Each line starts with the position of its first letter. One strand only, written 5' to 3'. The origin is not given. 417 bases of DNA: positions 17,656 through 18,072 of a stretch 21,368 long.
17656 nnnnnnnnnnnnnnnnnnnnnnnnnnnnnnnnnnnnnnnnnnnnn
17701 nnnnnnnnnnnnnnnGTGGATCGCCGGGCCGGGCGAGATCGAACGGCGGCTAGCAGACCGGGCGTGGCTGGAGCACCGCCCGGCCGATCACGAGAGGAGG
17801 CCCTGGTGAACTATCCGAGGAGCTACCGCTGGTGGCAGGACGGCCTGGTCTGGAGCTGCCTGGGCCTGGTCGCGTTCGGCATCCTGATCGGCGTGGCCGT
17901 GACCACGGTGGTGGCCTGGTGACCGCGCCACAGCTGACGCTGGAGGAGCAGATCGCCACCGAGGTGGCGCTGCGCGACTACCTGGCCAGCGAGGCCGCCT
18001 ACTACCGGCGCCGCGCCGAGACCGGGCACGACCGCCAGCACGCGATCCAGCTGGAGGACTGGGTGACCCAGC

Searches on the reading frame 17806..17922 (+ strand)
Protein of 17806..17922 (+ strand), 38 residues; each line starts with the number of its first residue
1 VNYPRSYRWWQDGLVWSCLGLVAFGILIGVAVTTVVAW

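Call 26: search_protein_families(library=pfam, proteins=[window:17806-17922:+], max_evalue=0.05)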
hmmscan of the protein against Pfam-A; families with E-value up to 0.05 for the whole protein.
window:17806-17922:+ (38 aa): 1 family
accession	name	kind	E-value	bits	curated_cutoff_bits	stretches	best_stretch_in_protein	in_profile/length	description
PF11670.13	MSP1a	-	0.036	13.8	27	1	13-37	53-77/252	Major surface protein 1a (MSP1a)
